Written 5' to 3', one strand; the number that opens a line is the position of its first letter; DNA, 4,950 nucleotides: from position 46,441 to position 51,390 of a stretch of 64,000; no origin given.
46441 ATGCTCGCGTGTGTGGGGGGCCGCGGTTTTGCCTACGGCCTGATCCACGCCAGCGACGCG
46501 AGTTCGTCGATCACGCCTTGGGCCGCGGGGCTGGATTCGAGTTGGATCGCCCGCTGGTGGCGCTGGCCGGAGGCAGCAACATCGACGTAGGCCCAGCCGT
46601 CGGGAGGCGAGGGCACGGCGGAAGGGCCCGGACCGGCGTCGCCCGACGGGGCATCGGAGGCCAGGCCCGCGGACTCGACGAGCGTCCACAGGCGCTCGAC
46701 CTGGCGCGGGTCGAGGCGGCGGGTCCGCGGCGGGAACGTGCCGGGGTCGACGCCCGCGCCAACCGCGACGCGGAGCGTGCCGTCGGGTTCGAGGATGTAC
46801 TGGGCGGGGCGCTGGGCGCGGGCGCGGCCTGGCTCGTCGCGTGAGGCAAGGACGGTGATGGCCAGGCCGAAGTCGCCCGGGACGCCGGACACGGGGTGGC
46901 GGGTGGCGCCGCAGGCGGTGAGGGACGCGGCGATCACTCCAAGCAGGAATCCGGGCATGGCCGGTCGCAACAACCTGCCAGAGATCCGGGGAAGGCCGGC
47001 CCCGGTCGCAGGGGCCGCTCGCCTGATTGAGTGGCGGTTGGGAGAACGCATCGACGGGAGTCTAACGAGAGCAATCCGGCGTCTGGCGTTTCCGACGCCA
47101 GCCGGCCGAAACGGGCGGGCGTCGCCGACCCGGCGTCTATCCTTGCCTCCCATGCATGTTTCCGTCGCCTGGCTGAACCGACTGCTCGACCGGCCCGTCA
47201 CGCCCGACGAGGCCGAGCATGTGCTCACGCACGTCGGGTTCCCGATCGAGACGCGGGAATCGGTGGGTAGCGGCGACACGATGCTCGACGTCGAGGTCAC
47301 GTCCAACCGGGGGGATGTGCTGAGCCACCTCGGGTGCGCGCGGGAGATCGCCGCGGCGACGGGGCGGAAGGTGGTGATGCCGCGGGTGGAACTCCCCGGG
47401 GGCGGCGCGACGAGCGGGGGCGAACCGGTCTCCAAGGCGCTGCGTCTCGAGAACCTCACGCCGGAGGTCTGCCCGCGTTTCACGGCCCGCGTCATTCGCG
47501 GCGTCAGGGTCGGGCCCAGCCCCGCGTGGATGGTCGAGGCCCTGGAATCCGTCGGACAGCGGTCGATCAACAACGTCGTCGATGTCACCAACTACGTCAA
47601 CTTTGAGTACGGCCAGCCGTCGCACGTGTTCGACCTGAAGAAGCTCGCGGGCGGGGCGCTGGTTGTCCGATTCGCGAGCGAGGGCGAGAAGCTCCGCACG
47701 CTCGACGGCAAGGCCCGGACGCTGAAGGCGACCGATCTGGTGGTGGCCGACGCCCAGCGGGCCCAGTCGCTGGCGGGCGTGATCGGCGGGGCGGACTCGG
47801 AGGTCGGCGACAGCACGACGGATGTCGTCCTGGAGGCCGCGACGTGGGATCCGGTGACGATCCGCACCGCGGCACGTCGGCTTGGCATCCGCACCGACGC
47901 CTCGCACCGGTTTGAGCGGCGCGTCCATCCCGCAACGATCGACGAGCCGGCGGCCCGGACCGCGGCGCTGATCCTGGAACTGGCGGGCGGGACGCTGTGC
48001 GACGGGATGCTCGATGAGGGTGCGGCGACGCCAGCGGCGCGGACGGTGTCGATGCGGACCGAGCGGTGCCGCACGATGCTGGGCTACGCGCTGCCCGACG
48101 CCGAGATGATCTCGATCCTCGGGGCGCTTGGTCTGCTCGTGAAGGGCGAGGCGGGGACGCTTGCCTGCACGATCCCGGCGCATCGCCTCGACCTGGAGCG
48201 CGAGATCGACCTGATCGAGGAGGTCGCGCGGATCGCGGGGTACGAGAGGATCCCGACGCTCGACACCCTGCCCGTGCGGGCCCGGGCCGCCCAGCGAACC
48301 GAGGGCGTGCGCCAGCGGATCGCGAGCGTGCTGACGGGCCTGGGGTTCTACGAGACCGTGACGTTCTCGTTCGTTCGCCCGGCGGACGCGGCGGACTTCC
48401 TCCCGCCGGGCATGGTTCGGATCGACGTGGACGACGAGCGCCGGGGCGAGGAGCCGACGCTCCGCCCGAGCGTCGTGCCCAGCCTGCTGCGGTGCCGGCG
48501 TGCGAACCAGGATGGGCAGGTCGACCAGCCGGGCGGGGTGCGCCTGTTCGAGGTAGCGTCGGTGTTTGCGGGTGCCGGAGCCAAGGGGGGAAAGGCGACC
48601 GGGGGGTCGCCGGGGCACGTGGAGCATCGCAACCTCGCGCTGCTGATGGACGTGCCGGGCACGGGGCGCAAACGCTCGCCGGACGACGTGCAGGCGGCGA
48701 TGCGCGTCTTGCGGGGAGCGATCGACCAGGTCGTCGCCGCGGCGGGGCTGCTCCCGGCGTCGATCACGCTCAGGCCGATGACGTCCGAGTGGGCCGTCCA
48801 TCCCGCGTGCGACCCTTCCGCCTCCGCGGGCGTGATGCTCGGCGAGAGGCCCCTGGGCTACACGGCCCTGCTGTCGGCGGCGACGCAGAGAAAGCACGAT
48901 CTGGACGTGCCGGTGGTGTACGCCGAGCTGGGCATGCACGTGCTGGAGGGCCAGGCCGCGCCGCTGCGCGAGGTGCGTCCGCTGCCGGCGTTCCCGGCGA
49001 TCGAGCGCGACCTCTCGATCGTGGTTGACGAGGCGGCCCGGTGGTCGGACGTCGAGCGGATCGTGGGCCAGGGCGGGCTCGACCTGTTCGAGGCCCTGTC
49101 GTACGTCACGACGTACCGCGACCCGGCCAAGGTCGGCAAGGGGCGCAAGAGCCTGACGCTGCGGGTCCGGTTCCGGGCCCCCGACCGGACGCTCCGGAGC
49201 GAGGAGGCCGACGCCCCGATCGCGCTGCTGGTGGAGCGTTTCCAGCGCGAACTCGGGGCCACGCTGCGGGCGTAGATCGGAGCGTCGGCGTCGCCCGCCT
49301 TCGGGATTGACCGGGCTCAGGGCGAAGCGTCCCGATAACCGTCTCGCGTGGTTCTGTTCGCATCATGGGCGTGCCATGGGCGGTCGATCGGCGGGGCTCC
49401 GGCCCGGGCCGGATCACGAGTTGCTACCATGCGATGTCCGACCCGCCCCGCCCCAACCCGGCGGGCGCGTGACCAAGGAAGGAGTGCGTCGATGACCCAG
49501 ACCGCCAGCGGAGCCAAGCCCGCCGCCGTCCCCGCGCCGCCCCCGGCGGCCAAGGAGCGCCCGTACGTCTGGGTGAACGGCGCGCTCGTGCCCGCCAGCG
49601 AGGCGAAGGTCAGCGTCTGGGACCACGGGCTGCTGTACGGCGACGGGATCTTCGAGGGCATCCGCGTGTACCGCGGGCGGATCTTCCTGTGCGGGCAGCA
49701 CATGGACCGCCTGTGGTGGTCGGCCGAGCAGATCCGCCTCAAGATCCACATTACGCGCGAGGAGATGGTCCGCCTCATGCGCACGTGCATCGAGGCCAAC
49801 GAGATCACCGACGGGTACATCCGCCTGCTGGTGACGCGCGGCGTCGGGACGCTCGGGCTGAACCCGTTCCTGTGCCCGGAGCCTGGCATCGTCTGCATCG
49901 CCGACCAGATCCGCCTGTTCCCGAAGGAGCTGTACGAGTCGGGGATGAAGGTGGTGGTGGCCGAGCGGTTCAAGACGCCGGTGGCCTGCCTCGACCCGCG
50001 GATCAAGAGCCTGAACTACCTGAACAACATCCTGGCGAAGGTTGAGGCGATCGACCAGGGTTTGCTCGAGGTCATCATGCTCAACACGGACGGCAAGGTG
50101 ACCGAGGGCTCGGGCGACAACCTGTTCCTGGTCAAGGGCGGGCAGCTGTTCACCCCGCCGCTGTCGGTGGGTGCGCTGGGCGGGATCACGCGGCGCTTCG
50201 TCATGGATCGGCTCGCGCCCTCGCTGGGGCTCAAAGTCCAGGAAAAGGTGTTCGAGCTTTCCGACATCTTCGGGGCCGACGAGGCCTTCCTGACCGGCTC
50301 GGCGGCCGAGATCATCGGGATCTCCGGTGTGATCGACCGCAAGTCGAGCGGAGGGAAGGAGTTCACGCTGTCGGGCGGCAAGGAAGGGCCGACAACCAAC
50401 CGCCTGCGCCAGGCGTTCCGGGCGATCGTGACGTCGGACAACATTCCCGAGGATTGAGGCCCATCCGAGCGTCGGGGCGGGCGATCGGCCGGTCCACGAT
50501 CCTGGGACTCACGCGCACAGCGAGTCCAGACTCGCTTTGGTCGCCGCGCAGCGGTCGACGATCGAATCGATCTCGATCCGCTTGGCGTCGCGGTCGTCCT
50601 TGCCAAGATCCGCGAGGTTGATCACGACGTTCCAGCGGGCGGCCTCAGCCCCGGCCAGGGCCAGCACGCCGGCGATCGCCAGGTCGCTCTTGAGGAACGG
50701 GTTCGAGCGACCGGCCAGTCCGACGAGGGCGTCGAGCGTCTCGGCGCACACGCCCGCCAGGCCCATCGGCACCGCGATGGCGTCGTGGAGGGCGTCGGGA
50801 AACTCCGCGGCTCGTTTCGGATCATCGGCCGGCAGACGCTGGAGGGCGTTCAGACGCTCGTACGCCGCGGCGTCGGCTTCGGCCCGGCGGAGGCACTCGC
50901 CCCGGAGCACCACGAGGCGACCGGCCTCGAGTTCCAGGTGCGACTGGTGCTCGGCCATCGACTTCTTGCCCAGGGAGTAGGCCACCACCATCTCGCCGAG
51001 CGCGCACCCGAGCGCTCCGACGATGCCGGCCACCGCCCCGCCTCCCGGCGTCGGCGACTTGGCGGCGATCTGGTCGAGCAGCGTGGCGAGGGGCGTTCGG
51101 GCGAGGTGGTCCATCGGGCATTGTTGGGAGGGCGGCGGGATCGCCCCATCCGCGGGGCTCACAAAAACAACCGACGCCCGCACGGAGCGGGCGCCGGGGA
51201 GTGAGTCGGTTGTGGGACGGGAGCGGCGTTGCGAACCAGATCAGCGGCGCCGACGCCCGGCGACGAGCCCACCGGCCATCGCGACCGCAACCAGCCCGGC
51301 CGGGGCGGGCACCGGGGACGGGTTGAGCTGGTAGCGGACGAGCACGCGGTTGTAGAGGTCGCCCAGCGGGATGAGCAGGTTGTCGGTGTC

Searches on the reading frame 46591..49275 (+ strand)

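Call 17: search_protein_families(library=pfam, proteins=[window:46591-49275:+], max_evalue=0.001)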
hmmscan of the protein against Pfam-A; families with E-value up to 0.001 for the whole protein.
window:46591-49275:+ (894 aa): 4 families
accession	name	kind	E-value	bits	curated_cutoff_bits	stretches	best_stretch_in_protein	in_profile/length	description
PF03483.22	B3_4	-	2.1e-64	216.7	29.3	1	294-466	2-174/174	B3/4 domain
PF03484.21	B5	-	3e-23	82.2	28.6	1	486-551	1-67/67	tRNA synthetase B5 domain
PF17759.6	tRNA_synthFbeta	-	7.7e-21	75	22.4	1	559-780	7-212/214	Phenylalanyl tRNA synthetase beta chain CLM domain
PF03147.19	FDX-ACB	-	3.9e-18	66.1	31.1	1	799-893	1-94/94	Ferredoxin-fold anticodon binding domain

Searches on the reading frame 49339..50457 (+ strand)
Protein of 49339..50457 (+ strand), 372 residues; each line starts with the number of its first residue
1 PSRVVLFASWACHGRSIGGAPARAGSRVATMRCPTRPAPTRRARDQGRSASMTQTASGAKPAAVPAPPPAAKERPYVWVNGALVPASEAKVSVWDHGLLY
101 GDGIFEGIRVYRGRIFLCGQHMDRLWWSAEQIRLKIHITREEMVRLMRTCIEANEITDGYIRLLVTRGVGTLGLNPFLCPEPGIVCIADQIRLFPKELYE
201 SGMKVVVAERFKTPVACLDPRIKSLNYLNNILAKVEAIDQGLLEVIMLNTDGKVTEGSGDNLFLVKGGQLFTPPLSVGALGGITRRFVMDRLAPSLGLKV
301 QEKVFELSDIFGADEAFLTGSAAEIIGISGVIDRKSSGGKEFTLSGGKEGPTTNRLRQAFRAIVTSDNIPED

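Call 17: search_protein_families(library=pfam, proteins=[window:49339-50457:+], max_evalue=0.001)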
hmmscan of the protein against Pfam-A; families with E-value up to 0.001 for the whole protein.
window:49339-50457:+ (372 aa): 1 family
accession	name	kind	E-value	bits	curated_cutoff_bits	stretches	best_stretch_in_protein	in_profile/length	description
PF01063.24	Aminotran_4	-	5.8e-54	183.7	28.5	1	103-329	1-221/223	Amino-transferase class IV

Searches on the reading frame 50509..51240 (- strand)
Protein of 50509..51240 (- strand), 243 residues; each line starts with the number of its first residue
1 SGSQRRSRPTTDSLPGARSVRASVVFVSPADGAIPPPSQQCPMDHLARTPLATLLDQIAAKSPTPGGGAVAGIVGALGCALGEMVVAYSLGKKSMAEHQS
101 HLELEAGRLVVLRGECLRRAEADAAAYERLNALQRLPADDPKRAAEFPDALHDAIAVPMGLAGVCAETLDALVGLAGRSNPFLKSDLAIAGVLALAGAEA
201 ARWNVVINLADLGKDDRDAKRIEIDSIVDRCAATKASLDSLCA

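Call 17: search_protein_families(library=pfam, proteins=[window:50509-51240:-], max_evalue=0.001)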
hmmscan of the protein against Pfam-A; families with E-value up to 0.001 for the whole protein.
window:50509-51240:- (243 aa): 1 family
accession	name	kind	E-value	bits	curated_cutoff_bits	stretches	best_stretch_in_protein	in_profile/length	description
PF04961.17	FTCD_C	-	3.3e-39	134.9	24.5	1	51-219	2-173/182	Formiminotransferase-cyclodeaminase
